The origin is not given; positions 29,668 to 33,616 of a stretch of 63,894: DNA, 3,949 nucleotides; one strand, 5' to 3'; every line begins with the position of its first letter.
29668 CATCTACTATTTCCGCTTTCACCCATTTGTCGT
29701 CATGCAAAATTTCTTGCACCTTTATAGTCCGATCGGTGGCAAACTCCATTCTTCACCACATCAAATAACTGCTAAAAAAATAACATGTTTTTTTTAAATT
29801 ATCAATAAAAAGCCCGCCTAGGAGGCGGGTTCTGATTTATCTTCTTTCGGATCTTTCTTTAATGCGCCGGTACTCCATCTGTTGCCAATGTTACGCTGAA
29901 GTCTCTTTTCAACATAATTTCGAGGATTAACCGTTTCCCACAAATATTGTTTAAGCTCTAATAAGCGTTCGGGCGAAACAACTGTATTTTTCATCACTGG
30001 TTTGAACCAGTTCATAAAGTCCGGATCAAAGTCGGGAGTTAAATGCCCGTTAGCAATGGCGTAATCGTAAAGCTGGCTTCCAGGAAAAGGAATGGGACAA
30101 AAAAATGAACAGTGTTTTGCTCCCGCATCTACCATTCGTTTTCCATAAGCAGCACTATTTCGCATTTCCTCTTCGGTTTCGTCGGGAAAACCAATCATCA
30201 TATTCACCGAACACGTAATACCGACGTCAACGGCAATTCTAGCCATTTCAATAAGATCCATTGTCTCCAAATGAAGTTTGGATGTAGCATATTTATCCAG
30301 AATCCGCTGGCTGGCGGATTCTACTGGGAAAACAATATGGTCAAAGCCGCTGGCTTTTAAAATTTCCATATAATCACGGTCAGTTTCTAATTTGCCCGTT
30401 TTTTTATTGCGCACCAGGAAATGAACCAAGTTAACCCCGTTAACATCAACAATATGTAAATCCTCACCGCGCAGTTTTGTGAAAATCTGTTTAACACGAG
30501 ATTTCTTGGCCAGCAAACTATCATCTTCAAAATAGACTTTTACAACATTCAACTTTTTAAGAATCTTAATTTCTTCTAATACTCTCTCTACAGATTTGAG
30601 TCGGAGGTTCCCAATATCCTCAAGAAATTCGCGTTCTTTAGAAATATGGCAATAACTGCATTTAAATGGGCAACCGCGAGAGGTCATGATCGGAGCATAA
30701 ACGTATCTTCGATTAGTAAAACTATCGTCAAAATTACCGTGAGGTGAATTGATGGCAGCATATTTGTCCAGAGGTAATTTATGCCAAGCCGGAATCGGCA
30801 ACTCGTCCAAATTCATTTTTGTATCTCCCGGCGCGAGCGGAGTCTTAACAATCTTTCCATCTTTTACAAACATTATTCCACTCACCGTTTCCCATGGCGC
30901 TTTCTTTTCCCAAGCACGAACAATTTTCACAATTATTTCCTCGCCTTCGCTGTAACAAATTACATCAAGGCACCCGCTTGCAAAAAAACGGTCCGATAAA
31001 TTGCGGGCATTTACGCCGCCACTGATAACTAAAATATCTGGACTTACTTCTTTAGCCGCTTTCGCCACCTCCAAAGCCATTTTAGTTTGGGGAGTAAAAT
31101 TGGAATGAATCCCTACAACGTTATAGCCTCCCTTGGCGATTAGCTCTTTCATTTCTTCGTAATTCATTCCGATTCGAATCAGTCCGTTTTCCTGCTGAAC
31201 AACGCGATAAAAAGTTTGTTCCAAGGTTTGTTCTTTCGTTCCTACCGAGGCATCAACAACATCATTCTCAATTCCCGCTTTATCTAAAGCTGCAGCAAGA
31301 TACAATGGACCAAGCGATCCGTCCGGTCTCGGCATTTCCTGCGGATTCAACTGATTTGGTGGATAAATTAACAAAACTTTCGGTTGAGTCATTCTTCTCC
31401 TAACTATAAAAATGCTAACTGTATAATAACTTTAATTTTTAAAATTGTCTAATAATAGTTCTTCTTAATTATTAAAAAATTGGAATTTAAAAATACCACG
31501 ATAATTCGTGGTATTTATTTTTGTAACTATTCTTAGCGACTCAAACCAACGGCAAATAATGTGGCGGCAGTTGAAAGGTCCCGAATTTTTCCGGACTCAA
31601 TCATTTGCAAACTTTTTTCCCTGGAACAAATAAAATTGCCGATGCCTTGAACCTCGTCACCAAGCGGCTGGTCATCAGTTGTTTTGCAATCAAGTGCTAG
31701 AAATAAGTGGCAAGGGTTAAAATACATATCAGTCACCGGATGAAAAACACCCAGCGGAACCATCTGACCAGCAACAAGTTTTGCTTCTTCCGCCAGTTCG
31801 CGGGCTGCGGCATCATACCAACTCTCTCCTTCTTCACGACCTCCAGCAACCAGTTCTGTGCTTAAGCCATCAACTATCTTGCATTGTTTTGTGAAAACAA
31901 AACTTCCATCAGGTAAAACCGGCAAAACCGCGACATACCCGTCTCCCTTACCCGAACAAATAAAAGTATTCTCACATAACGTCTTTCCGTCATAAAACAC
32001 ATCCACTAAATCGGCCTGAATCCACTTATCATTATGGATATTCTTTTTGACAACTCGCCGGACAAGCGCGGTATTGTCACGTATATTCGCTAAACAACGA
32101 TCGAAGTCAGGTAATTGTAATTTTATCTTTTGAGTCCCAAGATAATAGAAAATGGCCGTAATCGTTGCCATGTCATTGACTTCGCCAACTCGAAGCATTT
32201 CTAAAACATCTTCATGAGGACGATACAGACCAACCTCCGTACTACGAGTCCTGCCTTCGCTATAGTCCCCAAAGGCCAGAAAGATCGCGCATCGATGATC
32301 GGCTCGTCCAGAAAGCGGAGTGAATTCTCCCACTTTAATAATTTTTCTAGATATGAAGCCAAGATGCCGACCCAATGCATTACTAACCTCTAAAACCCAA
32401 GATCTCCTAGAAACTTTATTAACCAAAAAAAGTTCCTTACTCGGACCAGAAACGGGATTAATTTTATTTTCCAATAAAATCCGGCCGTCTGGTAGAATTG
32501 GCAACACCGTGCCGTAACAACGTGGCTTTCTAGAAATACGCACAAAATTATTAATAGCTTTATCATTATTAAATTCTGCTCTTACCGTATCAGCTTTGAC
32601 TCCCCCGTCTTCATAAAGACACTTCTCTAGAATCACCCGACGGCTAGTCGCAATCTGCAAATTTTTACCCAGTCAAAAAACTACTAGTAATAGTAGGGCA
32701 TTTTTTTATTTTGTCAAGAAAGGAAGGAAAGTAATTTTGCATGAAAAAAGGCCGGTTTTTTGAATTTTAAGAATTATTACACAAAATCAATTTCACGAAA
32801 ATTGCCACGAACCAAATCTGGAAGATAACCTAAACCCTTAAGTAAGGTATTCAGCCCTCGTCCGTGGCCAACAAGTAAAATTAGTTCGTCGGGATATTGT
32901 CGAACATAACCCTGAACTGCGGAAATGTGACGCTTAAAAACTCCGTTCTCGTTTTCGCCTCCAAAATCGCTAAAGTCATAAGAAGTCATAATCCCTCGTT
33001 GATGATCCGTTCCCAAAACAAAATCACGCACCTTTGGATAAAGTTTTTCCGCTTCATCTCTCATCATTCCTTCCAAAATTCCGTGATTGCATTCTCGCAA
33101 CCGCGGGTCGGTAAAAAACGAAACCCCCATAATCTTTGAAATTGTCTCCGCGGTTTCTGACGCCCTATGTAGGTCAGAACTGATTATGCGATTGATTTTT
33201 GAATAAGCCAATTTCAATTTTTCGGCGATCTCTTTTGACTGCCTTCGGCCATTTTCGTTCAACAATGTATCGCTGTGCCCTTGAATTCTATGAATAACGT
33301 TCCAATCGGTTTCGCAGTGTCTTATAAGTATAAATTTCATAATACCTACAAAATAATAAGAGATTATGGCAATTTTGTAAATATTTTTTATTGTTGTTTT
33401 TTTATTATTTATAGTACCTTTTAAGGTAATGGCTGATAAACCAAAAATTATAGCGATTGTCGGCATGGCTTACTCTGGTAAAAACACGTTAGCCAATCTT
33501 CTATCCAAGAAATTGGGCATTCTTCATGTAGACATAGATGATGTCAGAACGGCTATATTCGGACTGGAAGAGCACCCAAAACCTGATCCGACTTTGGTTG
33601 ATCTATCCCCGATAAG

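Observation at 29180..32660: B12-radical SAM enzyme bracketed by three Nudix modules, one catalytically degenerate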

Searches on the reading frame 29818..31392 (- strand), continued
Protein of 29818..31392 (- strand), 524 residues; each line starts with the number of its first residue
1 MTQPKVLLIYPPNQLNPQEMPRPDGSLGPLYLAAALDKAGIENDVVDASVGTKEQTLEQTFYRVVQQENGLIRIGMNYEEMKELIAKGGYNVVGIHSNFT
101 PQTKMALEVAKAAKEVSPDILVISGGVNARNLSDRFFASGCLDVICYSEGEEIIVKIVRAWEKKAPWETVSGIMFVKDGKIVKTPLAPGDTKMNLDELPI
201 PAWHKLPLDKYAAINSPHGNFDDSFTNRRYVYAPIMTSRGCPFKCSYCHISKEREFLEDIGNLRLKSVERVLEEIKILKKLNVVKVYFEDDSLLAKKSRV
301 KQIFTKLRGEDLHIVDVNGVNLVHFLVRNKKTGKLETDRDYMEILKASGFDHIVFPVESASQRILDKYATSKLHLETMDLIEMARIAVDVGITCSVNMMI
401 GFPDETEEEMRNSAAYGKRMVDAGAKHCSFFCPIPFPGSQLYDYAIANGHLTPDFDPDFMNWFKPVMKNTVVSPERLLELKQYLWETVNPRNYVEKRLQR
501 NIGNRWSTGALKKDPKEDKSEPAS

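Call 70: search_solved_structures(query=A1, max_evalue=0.001)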
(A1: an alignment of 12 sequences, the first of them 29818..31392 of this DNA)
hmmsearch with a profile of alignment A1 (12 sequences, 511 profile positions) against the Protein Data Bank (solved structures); distinct sequences matched with E-value up to 0.001: 6.
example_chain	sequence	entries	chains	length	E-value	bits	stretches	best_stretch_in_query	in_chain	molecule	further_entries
5ul2_A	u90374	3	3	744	7.3e-11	44.4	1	72-394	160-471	OxsB protein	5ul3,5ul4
9n1b_A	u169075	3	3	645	2.2e-09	39.5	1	118-289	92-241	Radical SAM protein | Radical SAM enzyme CysS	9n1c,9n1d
7kdx_A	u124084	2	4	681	5.3e-09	38.2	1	102-289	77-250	Methyltransferase TokK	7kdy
6fd2_B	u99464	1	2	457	2.2e-08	36.2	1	228-466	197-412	Putative apramycin biosynthetic oxidoreductase 4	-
9ccb_A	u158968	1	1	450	5.3e-08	34.9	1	221-438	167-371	Radical SAM core domain-containing protein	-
6wte_A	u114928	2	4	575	2.5e-05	26.1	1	33-413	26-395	B12-binding domain-containing protein | Tryptophan-C2-methyltransferase containing B12-binding domain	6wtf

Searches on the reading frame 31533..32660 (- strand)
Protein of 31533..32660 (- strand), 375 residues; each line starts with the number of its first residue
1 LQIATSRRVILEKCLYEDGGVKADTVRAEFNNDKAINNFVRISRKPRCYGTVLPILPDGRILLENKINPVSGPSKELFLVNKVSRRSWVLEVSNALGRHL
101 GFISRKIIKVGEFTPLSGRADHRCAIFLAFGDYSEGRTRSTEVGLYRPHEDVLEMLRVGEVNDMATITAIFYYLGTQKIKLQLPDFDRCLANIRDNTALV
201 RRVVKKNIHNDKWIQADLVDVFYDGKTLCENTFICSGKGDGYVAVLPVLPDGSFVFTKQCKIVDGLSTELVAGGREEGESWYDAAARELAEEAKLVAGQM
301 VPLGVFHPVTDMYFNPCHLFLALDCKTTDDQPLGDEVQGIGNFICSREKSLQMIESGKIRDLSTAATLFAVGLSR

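Call 3: search_protein_families(library=pfam, proteins=[window:31533-32660:-], max_evalue=0.01)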
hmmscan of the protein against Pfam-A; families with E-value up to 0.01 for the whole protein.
window:31533-32660:- (375 aa): 1 family
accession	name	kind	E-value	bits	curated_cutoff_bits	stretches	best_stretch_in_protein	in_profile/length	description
PF00293.34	NUDIX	-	4.9e-09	36.7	21.1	1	243-339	6-109/134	NUDIX domain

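Call 4: search_protein_families(library=ncbifam, proteins=[window:31533-32660:-], max_evalue=0.01)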
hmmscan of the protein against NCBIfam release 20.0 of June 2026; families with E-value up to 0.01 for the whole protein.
window:31533-32660:- (375 aa): 3 families
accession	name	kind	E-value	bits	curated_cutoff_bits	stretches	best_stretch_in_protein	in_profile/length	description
NF008736.0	PRK11762.1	equivalog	5.9e-05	22.7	169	1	237-359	44-165/186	ADP compounds hydrolase NudE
NF008003.0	PRK10729.1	equivalog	8.9e-05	21.9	248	1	268-363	92-189/210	ADP-ribose diphosphatase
TIGR00052.1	TIGR00052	subfamily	0.00094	18.8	79.55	1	268-364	82-179/188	nudix-type nucleoside diphosphatase, YffH/AdpP family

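Call 26: find_homologous_proteins(query=window:31533-32660:-, max_evalue=0.00001)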
Query window:31533-32660:- (375 aa): 9 proteins with E <= 0.00001 among 6351 candidates.
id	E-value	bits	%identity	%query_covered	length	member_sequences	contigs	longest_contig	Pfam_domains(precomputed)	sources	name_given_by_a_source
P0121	1.3e-252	855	100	100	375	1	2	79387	PF00293.35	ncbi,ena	ncbi:MAG: NUDIX domain-containing protein [Patescibacteria group bacterium]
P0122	1.3e-6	46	39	34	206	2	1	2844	PF28549.1,PF00293.35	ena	-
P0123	1.5e-6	45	40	34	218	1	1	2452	PF28549.1,PF00293.35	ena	-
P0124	2.1e-6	45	40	34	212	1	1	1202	PF28549.1,PF00293.35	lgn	-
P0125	3.3e-6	44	40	34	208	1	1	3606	PF28549.1,PF00293.35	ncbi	-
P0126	3.3e-6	44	41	34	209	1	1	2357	PF28549.1,PF00293.35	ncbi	-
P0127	4.0e-6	44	37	34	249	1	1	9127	PF00293.35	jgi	-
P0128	4.0e-6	44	37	34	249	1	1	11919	PF00293.35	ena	-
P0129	4.9e-6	44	37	34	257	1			PF28549.1,PF00293.35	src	-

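Call 36: search_protein_representatives(protein=window:31533-32660:-)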
Query: 375 residues. Proteins with E-value up to 0.001 (for the whole library): 1024; up to 1e-10: 24; up to 1e-30: 2. The best 150 are listed.
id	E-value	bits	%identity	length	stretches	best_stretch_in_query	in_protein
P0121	4.2e-253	854.9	100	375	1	1-375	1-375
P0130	4.1e-37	144.2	46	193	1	204-370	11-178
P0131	3.6e-29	118.1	46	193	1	206-369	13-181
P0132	8.0e-25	103.8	42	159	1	204-346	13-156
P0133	1.7e-19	86.3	40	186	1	236-370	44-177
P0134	3.0e-19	85.4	38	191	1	204-368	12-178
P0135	4.6e-19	84.8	35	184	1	206-370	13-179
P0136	1.6e-17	79.8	33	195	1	201-369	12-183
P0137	1.3e-13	66.8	33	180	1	204-370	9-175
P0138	3.4e-13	65.5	36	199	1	228-365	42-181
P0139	3.7e-13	65.4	33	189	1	202-368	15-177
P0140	6.5e-13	64.6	50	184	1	241-328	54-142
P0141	1.5e-12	63.4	40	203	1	242-368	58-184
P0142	1.9e-12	63.0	33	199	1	223-367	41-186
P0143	2.6e-12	62.6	43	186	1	224-334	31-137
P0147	1.4e-11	60.2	34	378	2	245-329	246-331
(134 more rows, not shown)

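Call 51: predict_structure(alignment_id=A2)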
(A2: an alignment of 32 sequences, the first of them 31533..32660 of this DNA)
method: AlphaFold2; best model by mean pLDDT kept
length: 375 residues; sequences in the alignment: 32
mean_pLDDT: 73.0   pTM: 0.50
mean pLDDT of the five models: 73.0, 72.0, 71.6, 66.6, 62.3
residues with pLDDT >= 90: 117; 70-90: 129; 50-70: 42; < 50: 87
segments of 3 or more residues with pLDDT < 50: 1-46, 65-84, 137-143, 180-184, 192-194
pLDDT, mean of each block of 10 residues (from residue 1): 42 37 36 32 46 86 48 30 56 78 84 61 79 63 60 78 77 71 50 52 86 90 78 88 97 96 90 95 97 96 89 88 93 65 95 95 93 80
secondary structure, 60 per line:
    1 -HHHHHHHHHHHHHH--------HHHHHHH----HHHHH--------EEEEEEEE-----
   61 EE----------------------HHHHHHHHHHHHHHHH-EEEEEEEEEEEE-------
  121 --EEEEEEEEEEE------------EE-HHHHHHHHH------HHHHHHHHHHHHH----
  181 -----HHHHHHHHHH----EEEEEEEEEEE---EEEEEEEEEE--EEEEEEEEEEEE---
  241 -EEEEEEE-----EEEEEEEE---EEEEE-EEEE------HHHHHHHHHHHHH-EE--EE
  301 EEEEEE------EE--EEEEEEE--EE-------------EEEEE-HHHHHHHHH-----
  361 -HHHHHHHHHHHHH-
elements in order: H2-15 H24-30 H35-39 E48-55 H85-100 E102-113 E123-133 H149-157 H164-176 H186-195 E200-210 E214-223 E226-237 E242-248 E254-261 E265-269 E271-274 H281-293 E299-306 E317-323 E341-345 H347-355 H362-374

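Call 58: find_encoding_contigs(protein=P0134, flank=8000, max_places=1)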
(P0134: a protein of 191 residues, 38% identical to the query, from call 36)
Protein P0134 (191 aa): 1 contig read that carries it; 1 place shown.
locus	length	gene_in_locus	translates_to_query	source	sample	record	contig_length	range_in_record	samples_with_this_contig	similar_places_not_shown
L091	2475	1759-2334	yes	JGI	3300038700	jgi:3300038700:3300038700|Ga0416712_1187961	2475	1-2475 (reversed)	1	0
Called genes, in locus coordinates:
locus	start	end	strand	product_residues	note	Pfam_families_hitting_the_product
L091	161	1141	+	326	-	PF00288:GHMP_kinases_N, PF08544:GHMP_kinases_C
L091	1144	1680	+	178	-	PF08645:PNK3P, PF00702:Hydrolase, PF13419:HAD_2, PF13242:Hydrolase_like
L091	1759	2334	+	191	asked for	PF00293:NUDIX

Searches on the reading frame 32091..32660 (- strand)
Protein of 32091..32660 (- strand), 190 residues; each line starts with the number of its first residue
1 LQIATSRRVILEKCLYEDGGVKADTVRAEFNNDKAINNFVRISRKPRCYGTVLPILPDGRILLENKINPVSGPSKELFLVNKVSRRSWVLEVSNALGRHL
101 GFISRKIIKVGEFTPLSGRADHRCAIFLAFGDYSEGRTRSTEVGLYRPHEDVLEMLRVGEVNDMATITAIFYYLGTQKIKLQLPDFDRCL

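Call 60: predict_structure(alignment_id=A3)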
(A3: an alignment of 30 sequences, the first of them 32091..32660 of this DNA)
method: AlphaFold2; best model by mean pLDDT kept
length: 190 residues; sequences in the alignment: 30
mean_pLDDT: 90.1   pTM: 0.82
mean pLDDT of the five models: 90.1, 89.9, 89.1, 88.7, 88.4
residues with pLDDT >= 90: 140; 70-90: 33; 50-70: 15; < 50: 2
segments of 3 or more residues with pLDDT < 50: none
pLDDT, mean of each block of 10 residues (from residue 1): 94 96 96 96 91 96 92 94 92 93 96 91 95 74 73 94 96 90 63
secondary structure, 60 per line:
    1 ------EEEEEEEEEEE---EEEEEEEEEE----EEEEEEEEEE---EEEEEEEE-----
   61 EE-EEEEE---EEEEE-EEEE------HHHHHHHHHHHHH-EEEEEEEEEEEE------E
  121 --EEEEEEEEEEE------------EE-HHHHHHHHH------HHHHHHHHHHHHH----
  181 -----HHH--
elements in order: E7-17 E21-30 E35-44 E48-55 E64-68 E72-76 E78-81 H88-100 E102-113 E123-133 H149-157 H164-176

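Call 63: fold_search(model_id=the predicted structure, library=pdb)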
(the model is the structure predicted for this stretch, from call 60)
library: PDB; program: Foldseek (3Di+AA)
matches with E <= 10: 946; with E <= 0.001: 215
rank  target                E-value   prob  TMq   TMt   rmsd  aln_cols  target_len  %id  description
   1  5c7q_B                6.8e-11  1.00  0.70  0.74   3.9       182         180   14  Crystal Structure of the Bdellovibrio bacteriovorus Nucleoside Diphosphate Sugar Hydrolase (released 2016-01-20)
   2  8zr8_A                7.7e-11  1.00  0.74  0.79   4.5       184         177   14  The Crystal Structure of Nudix Hydrolase from Bacillus methanolicus C1 (released 2025-06-04)
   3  8wv3_G                1.7e-10  1.00  0.71  0.79   4.7       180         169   14  NUDIX hydrolase from Bacillus methanolicus (released 2024-10-30)
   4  9dsz_E                1.7e-10  1.00  0.64  0.62   4.7       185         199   14  Crystal structure of ADP-ribose diphosphatase from Klebsiella pneumoniae (DTP bound) (released 2024-10-09)
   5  8wv3_A                2.1e-10  1.00  0.75  0.82   3.8       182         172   14  NUDIX hydrolase from Bacillus methanolicus (released 2024-10-30)
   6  8wv3_E                2.1e-10  1.00  0.74  0.76   3.4       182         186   14  NUDIX hydrolase from Bacillus methanolicus (released 2024-10-30)
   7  8wv3_D                2.2e-10  1.00  0.75  0.84   3.0       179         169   13  NUDIX hydrolase from Bacillus methanolicus (released 2024-10-30)
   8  8zr8_B                2.2e-10  1.00  0.74  0.83   3.7       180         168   12  The Crystal Structure of Nudix Hydrolase from Bacillus methanolicus C1 (released 2025-06-04)
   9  9drf_G                2.2e-10  1.00  0.69  0.67   4.6       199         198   12  Crystal structure of ADP-ribose diphosphatase from Klebsiella pneumoniae (DTP bound, P21 form) (released 2024-10-02)
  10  5c7t_A                2.4e-10  1.00  0.71  0.73   3.9       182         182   13  Crystal Structure of the Bdellovibrio bacteriovorus Nucleoside Diphosphate Sugar Hydrolase in complex with ADP-ribose (released 2016-01-20)
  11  5c7q_A                2.5e-10  1.00  0.71  0.73   3.8       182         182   14  Crystal Structure of the Bdellovibrio bacteriovorus Nucleoside Diphosphate Sugar Hydrolase (released 2016-01-20)
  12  9jax_E                2.7e-10  1.00  0.74  0.79   3.6       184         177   13  Crystal structure of NUDIX hydrolase from Bacillus methanolicus (released 2025-09-03)
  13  9dre_C                2.8e-10  1.00  0.67  0.64   5.3       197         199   14  Crystal structure of ADP-ribose diphosphatase from Klebsiella pneumoniae (ADP bound, P21 form) (released 2024-10-02)
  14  9b1z_A                3.1e-10  1.00  0.68  0.64   3.8       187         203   15  Crystal structure of ADP-ribose diphosphatase from Klebsiella pneumoniae (Apo) (released 2024-03-27)
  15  9drf_E                3.3e-10  1.00  0.69  0.65   3.5       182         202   13  Crystal structure of ADP-ribose diphosphatase from Klebsiella pneumoniae (DTP bound, P21 form) (released 2024-10-02)
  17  9jax_B                3.5e-10  1.00  0.77  0.83   2.1       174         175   14  Crystal structure of NUDIX hydrolase from Bacillus methanolicus (released 2025-09-03)
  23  1g0s_A                4.9e-10  1.00  0.67  0.64   4.3       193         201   16  THE CRYSTAL STRUCTURE OF THE E.COLI ADP-RIBOSE PYROPHOSPHATASE (released 2001-05-02)
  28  3o61_D                5.9e-10  1.00  0.72  0.72   3.6       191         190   16  Structure of the E100A E.coli GDP-mannose hydrolase (yffh) in complex with GDP-mannose and Mg++ (released 2011-05-11)
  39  3o61_C                8.7e-10  1.00  0.70  0.72   4.2       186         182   17  Structure of the E100A E.coli GDP-mannose hydrolase (yffh) in complex with GDP-mannose and Mg++ (released 2011-05-11)
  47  3o61_B                1.2e-09  1.00  0.73  0.74   3.6       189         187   15  Structure of the E100A E.coli GDP-mannose hydrolase (yffh) in complex with GDP-mannose and Mg++ (released 2011-05-11)
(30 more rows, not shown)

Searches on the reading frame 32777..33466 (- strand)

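Call 3: search_protein_families(library=pfam, proteins=[window:32777-33466:-], max_evalue=0.01)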
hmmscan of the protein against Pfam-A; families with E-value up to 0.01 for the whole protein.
window:32777-33466:- (229 aa): 2 families
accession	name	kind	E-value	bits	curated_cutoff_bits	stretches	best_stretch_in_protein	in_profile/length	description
PF00300.27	His_Phos_1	-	4.9e-35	121.4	21.7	1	46-212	2-158/194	Histidine phosphatase superfamily (branch 1)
PF13412.12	HTH_24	-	0.0094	16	21.9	0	68-95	11-38/48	Winged helix-turn-helix DNA-binding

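Call 4: search_protein_families(library=ncbifam, proteins=[window:32777-33466:-], max_evalue=0.01)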
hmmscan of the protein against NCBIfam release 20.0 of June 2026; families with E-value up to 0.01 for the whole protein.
window:32777-33466:- (229 aa): 20 families
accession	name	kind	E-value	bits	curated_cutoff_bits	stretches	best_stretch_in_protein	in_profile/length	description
NF002901.0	PRK03482.1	equivalog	1.7e-23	83.4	261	1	44-216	3-165/215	2,3-diphosphoglycerate-dependent phosphoglycerate mutase GpmB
TIGR03162.1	ribazole_cobC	equivalog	3.8e-23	81.8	162.9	1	46-209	2-152/176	alpha-ribazole phosphatase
NF045917.1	PhserinePhPspA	equivalog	8.8e-22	77.8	350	1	43-202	2-151/211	phosphoserine phosphatase PspA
NF005567.0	PRK07238.1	equivalog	1e-20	74.4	326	1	44-210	179-335/378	bifunctional RNase H/acid phosphatase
NF009994.0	PRK13463.1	equivalog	2.7e-18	66.5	277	1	47-204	7-154/203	phosphoserine phosphatase 1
NF038349.1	dPGM_arch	equivalog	1.1e-14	54.8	225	1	46-141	2-96/194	2,3-diphosphoglycerate-dependent phosphoglycerate mutase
TIGR03848.1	MSMEG_4193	subfamily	1.5e-13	50.6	203.85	1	45-202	2-153/204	MSMEG_4193 family putative phosphomutase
NF011580.0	PRK15004.1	equivalog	3.2e-11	43.6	250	1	43-132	1-88/203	adenosylcobalamin/alpha-ribazole phosphatase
NF002339.0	PRK01295.1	equivalog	3.7e-11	42.9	316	1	45-211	5-168/206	2,3-bisphosphoglycerate-dependent phosphoglycerate mutase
NF010713.0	PRK14115.1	equivalog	5.4e-11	42.2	305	1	43-143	2-105/248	2,3-diphosphoglycerate-dependent phosphoglycerate mutase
TIGR01258.1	pgm_1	subfamily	2.4e-10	40.2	81.7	1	43-143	1-104/245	2,3-bisphosphoglycerate-dependent phosphoglycerate mutase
NF009993.0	PRK13462.1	equivalog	7.4e-09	35.5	226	1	44-145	7-105/203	acid phosphatase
NF010717.0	PRK14119.1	equivalog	2.3e-08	33.9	378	1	44-143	3-105/228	2,3-diphosphoglycerate-dependent phosphoglycerate mutase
NF010714.0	PRK14116.1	equivalog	2.3e-07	30.5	401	1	43-143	2-105/229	2,3-diphosphoglycerate-dependent phosphoglycerate mutase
NF010718.0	PRK14120.1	equivalog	1.1e-06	28.2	366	1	43-143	5-108/249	phosphoglyceromutase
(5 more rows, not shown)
